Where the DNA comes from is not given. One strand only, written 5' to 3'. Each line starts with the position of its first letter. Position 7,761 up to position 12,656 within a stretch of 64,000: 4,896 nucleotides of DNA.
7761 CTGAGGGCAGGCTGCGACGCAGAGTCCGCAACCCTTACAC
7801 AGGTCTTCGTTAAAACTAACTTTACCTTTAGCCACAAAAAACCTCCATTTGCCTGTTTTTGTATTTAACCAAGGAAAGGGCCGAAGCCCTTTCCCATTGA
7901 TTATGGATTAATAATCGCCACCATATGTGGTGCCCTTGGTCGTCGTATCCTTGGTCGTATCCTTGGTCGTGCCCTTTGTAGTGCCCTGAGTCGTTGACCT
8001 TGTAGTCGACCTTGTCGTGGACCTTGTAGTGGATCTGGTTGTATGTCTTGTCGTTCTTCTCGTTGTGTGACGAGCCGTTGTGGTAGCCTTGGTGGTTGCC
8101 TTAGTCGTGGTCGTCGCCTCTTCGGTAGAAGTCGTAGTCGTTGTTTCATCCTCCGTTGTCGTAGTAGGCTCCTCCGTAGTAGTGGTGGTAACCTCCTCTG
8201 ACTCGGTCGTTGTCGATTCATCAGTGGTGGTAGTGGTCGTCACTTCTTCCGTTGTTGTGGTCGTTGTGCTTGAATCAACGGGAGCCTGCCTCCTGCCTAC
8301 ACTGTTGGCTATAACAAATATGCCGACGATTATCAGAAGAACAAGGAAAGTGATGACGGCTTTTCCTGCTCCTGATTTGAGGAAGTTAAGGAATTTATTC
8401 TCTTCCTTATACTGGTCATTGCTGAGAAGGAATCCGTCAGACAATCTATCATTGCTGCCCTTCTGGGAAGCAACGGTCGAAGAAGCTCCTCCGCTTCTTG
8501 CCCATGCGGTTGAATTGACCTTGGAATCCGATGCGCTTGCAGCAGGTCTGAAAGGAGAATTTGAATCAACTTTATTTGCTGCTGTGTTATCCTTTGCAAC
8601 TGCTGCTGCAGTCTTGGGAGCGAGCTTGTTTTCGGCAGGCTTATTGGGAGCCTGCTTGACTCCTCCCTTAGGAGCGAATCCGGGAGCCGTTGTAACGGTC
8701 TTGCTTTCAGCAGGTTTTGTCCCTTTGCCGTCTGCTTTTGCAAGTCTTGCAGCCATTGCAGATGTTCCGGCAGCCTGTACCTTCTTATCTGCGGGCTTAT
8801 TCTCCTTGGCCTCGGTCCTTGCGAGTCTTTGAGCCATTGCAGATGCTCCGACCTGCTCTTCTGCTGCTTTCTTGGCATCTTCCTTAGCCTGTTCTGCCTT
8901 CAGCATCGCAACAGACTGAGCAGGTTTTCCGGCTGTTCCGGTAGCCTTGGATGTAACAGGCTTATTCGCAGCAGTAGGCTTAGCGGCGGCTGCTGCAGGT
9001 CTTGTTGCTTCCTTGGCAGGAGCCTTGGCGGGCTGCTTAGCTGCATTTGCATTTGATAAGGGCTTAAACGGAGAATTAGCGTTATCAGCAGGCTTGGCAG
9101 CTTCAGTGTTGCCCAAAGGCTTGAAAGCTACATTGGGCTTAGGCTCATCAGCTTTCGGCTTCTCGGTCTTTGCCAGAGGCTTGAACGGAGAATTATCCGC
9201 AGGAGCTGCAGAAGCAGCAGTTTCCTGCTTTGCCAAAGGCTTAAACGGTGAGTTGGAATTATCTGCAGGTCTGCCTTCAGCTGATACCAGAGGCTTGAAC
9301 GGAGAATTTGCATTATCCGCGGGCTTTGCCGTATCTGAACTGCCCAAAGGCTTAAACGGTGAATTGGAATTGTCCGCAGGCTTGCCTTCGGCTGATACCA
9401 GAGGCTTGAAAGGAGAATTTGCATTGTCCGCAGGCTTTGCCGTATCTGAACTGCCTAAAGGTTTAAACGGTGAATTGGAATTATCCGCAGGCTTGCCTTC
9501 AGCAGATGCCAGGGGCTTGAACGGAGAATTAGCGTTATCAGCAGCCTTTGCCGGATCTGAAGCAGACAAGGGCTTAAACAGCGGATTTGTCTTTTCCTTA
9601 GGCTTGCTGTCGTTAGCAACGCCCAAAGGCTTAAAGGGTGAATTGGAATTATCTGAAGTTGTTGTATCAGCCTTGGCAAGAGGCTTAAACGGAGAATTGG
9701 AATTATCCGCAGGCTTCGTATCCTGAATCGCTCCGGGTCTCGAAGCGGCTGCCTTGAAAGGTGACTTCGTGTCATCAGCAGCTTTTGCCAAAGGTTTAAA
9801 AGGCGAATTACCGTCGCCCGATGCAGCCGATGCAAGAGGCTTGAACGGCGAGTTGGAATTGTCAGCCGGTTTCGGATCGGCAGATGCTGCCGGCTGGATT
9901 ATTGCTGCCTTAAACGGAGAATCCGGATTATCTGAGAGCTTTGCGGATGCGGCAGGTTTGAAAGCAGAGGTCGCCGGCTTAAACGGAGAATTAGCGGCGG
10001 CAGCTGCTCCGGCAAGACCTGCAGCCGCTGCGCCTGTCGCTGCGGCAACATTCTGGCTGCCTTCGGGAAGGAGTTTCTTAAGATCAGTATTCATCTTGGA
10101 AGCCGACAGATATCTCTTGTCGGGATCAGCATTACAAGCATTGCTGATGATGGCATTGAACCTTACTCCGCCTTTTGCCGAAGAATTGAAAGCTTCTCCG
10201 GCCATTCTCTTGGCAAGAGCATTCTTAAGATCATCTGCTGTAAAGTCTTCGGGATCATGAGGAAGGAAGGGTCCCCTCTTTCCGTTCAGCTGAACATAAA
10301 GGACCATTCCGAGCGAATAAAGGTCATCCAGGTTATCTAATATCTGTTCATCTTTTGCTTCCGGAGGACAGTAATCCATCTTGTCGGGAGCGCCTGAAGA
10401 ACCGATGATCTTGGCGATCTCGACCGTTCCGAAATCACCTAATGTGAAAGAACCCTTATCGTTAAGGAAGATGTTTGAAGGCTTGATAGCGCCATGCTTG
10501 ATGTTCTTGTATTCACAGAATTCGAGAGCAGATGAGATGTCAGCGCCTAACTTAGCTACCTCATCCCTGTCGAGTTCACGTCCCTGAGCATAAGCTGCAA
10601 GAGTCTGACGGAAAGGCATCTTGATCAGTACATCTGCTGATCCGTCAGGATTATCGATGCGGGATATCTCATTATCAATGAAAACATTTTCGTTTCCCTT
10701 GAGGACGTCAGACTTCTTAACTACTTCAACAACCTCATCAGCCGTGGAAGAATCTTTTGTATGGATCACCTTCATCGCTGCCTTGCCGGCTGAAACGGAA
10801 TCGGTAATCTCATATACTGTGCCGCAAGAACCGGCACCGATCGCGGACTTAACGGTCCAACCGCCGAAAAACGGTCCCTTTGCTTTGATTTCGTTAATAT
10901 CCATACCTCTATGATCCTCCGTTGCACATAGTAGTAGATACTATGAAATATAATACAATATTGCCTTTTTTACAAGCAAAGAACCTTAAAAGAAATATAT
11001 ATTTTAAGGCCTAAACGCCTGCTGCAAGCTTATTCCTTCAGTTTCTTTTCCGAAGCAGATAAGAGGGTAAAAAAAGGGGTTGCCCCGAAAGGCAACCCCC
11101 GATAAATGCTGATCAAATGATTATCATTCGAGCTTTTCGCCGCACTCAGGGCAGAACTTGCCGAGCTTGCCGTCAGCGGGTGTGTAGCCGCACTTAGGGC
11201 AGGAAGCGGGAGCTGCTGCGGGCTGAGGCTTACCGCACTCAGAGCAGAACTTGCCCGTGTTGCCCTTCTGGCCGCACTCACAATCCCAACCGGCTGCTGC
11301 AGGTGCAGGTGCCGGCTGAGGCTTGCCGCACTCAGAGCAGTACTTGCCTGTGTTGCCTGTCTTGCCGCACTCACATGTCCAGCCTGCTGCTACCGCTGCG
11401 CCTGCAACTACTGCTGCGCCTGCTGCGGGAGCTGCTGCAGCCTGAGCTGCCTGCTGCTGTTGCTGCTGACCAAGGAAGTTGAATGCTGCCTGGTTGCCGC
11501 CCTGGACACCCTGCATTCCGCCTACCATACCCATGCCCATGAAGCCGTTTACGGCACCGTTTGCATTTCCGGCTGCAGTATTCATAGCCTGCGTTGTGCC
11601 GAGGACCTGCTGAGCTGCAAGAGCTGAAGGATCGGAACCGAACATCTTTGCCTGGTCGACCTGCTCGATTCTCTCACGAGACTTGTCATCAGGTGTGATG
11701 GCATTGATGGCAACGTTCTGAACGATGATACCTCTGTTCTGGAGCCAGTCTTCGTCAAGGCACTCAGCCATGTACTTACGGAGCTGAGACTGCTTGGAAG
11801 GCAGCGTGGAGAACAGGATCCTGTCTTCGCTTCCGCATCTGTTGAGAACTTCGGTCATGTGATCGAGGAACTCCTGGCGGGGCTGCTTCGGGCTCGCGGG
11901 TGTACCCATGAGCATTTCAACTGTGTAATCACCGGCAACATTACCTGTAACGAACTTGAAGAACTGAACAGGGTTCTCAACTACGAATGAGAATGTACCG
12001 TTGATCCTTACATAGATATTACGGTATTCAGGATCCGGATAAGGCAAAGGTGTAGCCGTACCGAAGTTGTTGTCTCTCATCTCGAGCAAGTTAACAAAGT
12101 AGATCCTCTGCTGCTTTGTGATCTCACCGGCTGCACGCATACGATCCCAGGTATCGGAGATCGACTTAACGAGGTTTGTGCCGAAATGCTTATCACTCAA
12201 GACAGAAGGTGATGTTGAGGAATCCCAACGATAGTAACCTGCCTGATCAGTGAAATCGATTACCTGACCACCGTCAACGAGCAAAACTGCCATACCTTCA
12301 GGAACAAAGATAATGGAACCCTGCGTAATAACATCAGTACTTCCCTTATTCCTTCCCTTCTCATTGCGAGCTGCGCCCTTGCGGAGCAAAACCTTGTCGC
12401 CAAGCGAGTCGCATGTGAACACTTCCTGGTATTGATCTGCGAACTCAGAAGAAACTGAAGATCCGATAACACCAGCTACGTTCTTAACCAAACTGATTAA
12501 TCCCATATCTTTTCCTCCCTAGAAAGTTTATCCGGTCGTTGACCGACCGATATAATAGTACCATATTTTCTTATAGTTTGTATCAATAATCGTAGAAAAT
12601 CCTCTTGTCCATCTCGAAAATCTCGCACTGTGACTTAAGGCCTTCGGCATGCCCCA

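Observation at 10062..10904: Hanks-type kinase domain lacking the catalytic aspartate (HRD -> HGA): a bacterial membrane pseudokinase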

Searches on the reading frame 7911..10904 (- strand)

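Call 4: search_protein_families(library=pfam, proteins=[window:7911-10904:-], max_evalue=0.01)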
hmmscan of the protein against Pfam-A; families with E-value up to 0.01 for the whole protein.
window:7911-10904:- (998 aa): 3 families
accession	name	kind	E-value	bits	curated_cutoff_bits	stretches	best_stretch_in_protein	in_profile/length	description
PF00069.31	Pkinase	-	4.2e-20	72.7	31.7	1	17-268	2-255/263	Protein kinase domain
PF07714.23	PK_Tyr_Ser-Thr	-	1.9e-08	34.3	23.1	1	18-212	3-204/258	Protein tyrosine and serine/threonine kinase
PF21827.1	New_glue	-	0.0062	16.7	31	1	853-918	5-61/94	New glue protein family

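Call 49: search_protein_families(library=ncbifam, proteins=[window:7911-10904:-], max_evalue=0.01)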
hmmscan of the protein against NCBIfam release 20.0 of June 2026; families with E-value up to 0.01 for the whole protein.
window:7911-10904:- (998 aa): 4 families
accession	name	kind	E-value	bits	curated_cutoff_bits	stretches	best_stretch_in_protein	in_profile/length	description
NF047741.1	antiphage_MADS6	equivalog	8.5e-20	70.8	460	2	96-290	279-472/612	methylation-associated defense system protein kinase MAD6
NF033483.0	PknB_PASTA_kin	equivalog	1.1e-17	64.3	450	1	107-289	100-279/563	Stk1 family PASTA domain-containing Ser/Thr kinase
NF052427.1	StpK7MSMEG_1200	equivalog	4.5e-15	55.1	900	1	13-287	6-277/601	serine/threonine protein kinase StpK7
NF038150.1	lanthi_synth_IV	equivalog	3.8e-09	35.4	650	1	108-310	292-489/851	class IV lanthionine synthetase LanL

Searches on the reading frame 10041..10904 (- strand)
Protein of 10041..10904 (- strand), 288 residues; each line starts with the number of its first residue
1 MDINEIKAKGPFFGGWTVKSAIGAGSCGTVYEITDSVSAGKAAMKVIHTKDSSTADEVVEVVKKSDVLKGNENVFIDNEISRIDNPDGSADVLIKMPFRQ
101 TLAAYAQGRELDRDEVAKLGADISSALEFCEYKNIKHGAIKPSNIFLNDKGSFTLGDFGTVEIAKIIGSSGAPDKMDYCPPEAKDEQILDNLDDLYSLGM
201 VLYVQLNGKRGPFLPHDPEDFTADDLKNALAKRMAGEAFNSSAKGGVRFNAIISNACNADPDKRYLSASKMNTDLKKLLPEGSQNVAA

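Call 12: find_related_loci(query=window:10041-10904:-, collection=genome_contigs, flank=6000)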
Query window:10041-10904:- (288 aa) in genome_contigs; peptide patterns used: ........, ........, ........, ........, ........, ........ (x = any residue, [..] = any of these).
101 stretches matched a pattern; 2 encode a relative of the query (tblastn E <= 1e-3); 1 distinct loci.
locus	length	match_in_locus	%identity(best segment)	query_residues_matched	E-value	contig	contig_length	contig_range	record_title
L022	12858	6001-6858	81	1-286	2e-162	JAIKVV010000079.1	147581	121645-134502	MAG: Saccharofermentans sp. isolate RUI411 k141_7989379_flag=0_multi=241.7514_len=147581, whole genome shotgun sequence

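Call 22: search_solved_structures(query=window:10041-10904:-, max_evalue=0.00001, show_alignments=2)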
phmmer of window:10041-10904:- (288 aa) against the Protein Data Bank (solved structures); distinct sequences matched with E-value up to 0.00001: 257 (the best 60 are shown).
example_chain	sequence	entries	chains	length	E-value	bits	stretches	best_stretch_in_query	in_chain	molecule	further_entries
3coh_A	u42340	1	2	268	1.1e-10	44.6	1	110-214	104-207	Serine/threonine-protein kinase 6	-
4prj_A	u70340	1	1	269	1.1e-10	44.6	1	110-214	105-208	Aurora kinase A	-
9kds_A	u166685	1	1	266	1.3e-10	44.3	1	110-213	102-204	Aurora kinase A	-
8c15_A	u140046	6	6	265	1.4e-10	44.2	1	110-213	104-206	Aurora kinase A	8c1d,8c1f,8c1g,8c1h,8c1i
5orl_A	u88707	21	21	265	1.4e-10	44.2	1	110-213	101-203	Aurora kinase A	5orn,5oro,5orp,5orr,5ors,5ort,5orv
5osd_A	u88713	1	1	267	1.4e-10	44.2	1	110-213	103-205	Aurora kinase A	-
5os5_A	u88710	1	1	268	1.4e-10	44.2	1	110-213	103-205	Aurora kinase A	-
3h0y_A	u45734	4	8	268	1.4e-10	44.2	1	110-213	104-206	Serine/threonine-protein kinase 6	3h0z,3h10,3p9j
8c1k_A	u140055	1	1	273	1.5e-10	44.1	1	110-213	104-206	Aurora kinase A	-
5lxm_A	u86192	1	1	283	1.5e-10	44.1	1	110-213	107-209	Aurora kinase A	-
4ceg_A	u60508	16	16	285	1.6e-10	44.1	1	110-213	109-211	AURORA KINASE A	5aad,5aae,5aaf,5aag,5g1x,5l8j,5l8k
9bzg_A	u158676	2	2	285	1.6e-10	44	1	110-213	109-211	Aurora kinase A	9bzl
3w10_A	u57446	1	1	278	1.6e-10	44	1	110-213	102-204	Aurora kinase A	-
3nrm_A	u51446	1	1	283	1.6e-10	44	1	110-213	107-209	Serine/threonine-protein kinase 6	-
8guw_A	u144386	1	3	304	1.7e-10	44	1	110-213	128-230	Peptide from Centrosomal protein of 192 kDa,Aurora kinase A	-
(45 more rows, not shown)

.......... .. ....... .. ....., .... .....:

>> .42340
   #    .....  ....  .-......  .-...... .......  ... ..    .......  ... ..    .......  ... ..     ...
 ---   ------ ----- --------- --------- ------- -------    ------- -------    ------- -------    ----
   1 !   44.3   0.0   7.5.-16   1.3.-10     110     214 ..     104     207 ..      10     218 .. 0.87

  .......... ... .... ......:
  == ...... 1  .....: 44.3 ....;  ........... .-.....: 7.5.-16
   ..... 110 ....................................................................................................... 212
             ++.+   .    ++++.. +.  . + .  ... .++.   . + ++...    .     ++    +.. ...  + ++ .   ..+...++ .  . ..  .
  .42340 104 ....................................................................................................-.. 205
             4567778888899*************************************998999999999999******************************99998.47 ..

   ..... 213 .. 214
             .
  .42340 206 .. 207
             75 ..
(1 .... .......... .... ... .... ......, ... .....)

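Call 28: search_protein_representatives(protein=window:10041-10904:-)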
Query: 288 residues. Proteins with E-value up to 0.001 (for the whole library): 132432; up to 1e-10: 7961; up to 1e-30: 1013. The best 150 are listed.
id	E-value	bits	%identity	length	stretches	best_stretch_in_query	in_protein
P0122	3.5e-133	459.5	77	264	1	1-264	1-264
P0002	6.3e-92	324.2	54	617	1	1-279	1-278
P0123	3.8e-80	285.5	38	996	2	1-283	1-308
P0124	9.9e-80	284.2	34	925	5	68-276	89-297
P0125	4.3e-61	223.0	37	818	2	11-282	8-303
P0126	2.9e-59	217.0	37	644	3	70-278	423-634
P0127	5.3e-59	216.2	34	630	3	56-278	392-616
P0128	2.5e-55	204.1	32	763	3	67-278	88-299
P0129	2.0e-46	174.9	33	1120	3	57-274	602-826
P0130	2.2e-43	165.0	36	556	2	16-279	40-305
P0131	2.2e-43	165.0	40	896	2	57-278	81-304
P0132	1.1e-42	162.7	41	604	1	5-278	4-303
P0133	1.9e-42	161.9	39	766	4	97-275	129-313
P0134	3.7e-42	161.0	42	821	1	1-280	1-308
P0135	4.6e-42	160.6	43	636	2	64-276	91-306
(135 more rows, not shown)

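Call 43: predict_structure(alignment_id=A1)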
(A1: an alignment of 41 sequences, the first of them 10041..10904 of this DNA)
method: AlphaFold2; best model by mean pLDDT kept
length: 288 residues; sequences in the alignment: 41
mean_pLDDT: 91.5   pTM: 0.90
mean pLDDT of the five models: 91.5, 91.2, 90.8, 90.0, 89.9
residues with pLDDT >= 90: 232; 70-90: 40; 50-70: 11; < 50: 5
segments of 3 or more residues with pLDDT < 50: 285-288
pLDDT, mean of each block of 10 residues (from residue 1): 88 94 89 92 96 97 93 89 96 95 92 97 98 93 94 94 86 72 79 95 96 93 95 94 96 97 96 96 52
secondary structure, 60 per line:
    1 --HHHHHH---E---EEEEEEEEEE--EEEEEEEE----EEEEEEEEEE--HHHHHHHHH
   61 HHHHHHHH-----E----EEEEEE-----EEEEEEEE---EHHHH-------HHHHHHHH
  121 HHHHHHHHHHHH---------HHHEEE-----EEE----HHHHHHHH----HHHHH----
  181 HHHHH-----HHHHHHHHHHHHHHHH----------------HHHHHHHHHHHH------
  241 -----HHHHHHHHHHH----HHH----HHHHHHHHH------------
elements in order: H3-8 E16-25 E28-35 E40-49 H52-68 E79-84 E90-97 H102-105 H113-132 E145-147 E153-155 H160-167 H172-176 H181-185 H191-206 H223-234 H246-256 H268-276

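Call 46: fold_search(model_id=the predicted structure, library=pdb)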
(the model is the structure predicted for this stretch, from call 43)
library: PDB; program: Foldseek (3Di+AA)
matches with E <= 10: 2000; with E <= 0.001: 2000
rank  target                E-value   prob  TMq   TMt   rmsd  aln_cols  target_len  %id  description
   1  4eqm_A                4.2e-16  1.00  0.67  0.71   6.5       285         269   21  Structural analysis of Staphylococcus aureus serine/threonine kinase PknB (released 2012-06-27)
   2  2w5b                  4.4e-16  1.00  0.63  0.66   4.7       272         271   21  Human Nek2 kinase ATPgammaS-bound (released 2008-12-23)
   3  2w5a                  5.6e-16  1.00  0.66  0.70   4.7       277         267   23  Human Nek2 kinase ADP-bound (released 2008-12-23)
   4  6gra                  7.5e-16  1.00  0.67  0.76   4.4       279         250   19  Human AURKA bound to BRD-7880 (released 2019-05-15)
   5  3ori_A                1.0e-15  1.00  0.68  0.73   6.8       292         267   20  Mycobacterium tuberculosis PknB kinase domain L33D mutant (crystal form 1) (released 2010-12-15)
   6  9ymt                  1.0e-15  1.00  0.68  0.71   5.8       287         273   23  Staphylococcus aureus serine/threonine kinase Stk1 with inhibitor GW779439X (released 2026-03-11)
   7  3vap                  1.1e-15  1.00  0.66  0.76   4.5       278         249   20  Synthesis and SAR Studies of imidazo-[1,2-a]-pyrazine Aurora kinase inhibitors with improved off target kinase selectivi (released 2012-05-02)
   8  3d14                  1.3e-15  1.00  0.68  0.74   5.5       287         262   20  Crystal structure of mouse Aurora A (Asn186->Gly, Lys240->Arg, Met302->Leu) in complex with 1-{5-[2-(thieno[3,2-d]pyrimi (released 2008-08-26)
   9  3d15                  1.5e-15  1.00  0.67  0.74   4.9       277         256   21  Crystal structure of mouse Aurora A (Asn186->Gly, Lys240->Arg, Met302->Leu) in complex with 1-(3-chloro-phenyl)-3-{5-[2- (released 2009-05-12)
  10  8pr7_D                2.0e-15  1.00  0.63  0.70   5.3       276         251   19  Aurora-A in complex with CEP192 and an inhibitory monobody (released 2024-07-24)
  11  3dj7                  2.1e-15  1.00  0.68  0.75   4.6       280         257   21  Crystal structure of the mouse Aurora-A catalytic domain (Asn186->Gly, Lys240->Arg, Met302->Leu) in complex with Compoun (released 2009-05-05)
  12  3h0z_A                2.5e-15  1.00  0.67  0.77   4.2       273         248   19  Aurora A in complex with a bisanilinopyrimidine (released 2009-07-07)
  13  5osd                  3.2e-15  1.00  0.67  0.72   5.2       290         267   19  Crystal structure of Aurora-A kinase in complex with an allosterically binding fragment (released 2017-11-01)
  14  6c83_B                3.4e-15  1.00  0.65  0.74   4.7       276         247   20  Structure of Aurora A (122-403) bound to inhibitory Monobody Mb2 and AMPPCP (released 2019-02-27)
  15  3f69_A                4.0e-15  1.00  0.67  0.71   6.9       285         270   20  Crystal structure of the Mycobacterium tuberculosis PknB mutant kinase domain in complex with KT5720 (released 2008-12-02)
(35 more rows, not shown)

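Call 56: list_cluster_members(proteins=[P0001, L022:6001-8907:+, L022:5977-8907:+, P0122])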
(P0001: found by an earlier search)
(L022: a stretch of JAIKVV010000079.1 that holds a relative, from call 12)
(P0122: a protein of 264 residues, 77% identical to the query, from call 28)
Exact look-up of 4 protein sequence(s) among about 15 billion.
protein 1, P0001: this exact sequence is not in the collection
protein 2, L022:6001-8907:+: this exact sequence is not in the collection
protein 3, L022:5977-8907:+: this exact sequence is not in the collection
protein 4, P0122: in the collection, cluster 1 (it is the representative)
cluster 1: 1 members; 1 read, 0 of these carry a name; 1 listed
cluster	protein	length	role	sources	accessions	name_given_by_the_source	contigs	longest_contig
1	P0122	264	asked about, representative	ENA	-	-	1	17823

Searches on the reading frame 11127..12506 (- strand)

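Call 4: search_protein_families(library=pfam, proteins=[window:11127-12506:-], max_evalue=0.01)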
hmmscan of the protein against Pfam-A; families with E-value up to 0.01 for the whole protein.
window:11127-12506:- (460 aa): 3 families
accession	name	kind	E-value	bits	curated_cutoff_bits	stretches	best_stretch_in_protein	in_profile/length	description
PF13421.11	Band_7_1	-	4.2e-10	40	24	1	132-275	67-198/211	SPFH domain-Band 7 family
PF12773.13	DZR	-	0.0039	17.8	27.3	1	410-456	3-45/45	Double zinc ribbon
PF01145.31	Band_7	-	0.0059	17.1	23.6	1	234-287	110-162/176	SPFH domain / Band 7 family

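Call 49: search_protein_families(library=ncbifam, proteins=[window:11127-12506:-], max_evalue=0.01)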
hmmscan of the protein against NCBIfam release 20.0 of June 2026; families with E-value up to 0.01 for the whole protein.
window:11127-12506:- (460 aa): 0 families
